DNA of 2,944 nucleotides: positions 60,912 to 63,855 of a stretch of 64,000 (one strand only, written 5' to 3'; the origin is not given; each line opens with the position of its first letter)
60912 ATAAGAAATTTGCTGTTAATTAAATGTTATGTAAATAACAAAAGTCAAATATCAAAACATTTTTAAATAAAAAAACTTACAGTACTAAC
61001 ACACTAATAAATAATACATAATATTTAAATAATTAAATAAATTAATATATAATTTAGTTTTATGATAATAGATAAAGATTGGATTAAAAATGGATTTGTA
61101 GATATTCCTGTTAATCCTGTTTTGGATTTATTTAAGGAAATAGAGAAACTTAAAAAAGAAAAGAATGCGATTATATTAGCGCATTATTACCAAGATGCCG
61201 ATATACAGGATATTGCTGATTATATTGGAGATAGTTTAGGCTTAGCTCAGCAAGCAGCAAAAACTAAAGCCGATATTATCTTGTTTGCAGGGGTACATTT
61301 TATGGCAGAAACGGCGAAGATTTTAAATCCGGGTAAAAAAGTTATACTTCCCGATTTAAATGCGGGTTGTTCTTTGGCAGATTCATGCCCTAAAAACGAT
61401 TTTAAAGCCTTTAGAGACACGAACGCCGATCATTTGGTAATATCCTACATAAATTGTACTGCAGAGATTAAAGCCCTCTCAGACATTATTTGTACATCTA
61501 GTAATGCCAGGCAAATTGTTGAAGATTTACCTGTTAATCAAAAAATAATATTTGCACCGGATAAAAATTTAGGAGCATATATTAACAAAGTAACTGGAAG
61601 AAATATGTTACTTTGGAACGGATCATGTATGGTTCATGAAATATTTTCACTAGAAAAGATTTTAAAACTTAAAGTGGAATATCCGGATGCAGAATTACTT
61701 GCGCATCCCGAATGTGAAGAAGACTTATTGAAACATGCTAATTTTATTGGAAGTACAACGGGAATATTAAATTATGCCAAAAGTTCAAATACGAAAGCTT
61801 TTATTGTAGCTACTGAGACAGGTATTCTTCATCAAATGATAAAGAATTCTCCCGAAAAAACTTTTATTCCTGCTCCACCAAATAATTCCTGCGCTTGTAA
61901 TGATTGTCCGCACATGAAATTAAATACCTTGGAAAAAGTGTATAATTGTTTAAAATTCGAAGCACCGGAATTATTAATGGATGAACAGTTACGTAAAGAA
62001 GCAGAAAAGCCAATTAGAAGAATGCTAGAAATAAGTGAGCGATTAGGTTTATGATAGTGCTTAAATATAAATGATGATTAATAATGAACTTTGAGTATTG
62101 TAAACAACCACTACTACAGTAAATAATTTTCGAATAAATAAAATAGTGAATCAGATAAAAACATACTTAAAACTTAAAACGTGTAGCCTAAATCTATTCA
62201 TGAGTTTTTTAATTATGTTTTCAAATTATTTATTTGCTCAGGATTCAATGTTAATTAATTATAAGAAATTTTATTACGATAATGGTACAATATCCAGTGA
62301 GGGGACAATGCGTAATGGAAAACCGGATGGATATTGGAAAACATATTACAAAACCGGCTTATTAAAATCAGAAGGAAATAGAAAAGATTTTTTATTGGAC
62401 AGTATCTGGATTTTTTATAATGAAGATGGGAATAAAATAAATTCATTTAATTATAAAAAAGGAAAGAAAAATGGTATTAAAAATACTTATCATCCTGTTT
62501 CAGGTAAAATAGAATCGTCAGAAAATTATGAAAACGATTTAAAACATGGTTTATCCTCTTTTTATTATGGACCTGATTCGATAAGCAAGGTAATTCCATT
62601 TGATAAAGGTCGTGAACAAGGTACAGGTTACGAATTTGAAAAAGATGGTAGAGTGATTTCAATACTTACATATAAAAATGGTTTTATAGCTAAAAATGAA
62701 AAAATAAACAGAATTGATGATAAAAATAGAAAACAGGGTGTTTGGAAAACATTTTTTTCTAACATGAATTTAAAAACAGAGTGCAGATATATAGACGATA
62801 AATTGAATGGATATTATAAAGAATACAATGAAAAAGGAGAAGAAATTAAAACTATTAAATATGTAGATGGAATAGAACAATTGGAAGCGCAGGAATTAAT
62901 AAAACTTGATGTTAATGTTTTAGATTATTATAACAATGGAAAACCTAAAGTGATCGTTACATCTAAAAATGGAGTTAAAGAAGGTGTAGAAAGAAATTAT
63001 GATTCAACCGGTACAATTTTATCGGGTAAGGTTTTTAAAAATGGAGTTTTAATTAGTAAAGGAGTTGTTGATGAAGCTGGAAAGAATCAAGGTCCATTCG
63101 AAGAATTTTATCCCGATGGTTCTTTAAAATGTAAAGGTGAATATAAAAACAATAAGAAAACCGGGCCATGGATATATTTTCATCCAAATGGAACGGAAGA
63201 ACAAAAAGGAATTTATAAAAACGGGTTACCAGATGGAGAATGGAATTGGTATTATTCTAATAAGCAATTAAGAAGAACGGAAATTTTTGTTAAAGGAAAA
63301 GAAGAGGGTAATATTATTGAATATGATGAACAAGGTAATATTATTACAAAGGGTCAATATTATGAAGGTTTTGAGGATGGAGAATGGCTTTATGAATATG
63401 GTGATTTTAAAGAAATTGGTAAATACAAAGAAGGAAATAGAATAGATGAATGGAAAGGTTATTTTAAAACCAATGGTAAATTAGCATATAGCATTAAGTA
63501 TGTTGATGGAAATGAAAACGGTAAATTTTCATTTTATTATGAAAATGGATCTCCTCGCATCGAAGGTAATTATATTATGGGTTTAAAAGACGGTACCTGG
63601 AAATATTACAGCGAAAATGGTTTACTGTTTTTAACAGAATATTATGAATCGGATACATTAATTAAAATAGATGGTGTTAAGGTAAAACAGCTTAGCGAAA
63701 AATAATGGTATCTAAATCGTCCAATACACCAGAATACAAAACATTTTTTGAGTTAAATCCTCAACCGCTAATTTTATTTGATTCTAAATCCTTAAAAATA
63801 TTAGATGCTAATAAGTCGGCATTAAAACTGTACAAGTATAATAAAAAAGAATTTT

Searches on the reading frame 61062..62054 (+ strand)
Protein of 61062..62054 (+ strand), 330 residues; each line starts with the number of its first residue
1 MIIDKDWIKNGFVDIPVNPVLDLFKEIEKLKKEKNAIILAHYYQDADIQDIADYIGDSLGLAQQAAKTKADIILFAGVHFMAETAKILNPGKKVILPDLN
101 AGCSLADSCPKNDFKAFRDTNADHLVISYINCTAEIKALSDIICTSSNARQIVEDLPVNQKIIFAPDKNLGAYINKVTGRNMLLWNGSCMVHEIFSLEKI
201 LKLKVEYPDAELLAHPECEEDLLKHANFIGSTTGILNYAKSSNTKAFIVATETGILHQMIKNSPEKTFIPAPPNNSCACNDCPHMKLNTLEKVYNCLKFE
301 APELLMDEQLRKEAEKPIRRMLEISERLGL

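Call 109: search_protein_families(library=pfam, proteins=[window:61062-62054:+], max_evalue=0.00001)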
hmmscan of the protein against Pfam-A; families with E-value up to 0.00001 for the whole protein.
window:61062-62054:+ (330 aa): 1 family
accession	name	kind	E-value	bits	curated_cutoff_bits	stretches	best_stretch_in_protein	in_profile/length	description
PF02445.21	NadA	-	1.8e-123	411.8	27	1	25-323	1-295/295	Quinolinate synthetase A protein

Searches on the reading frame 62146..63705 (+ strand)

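Call 109: search_protein_families(library=pfam, proteins=[window:62146-63705:+], max_evalue=0.00001)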
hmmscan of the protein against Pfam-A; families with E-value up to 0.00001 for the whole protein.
window:62146-63705:+ (519 aa): 1 family
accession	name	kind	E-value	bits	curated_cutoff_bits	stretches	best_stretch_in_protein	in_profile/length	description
PF07661.19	MORN_2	-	4.1e-22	76.1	29.6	0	315-335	2-22/22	MORN repeat variant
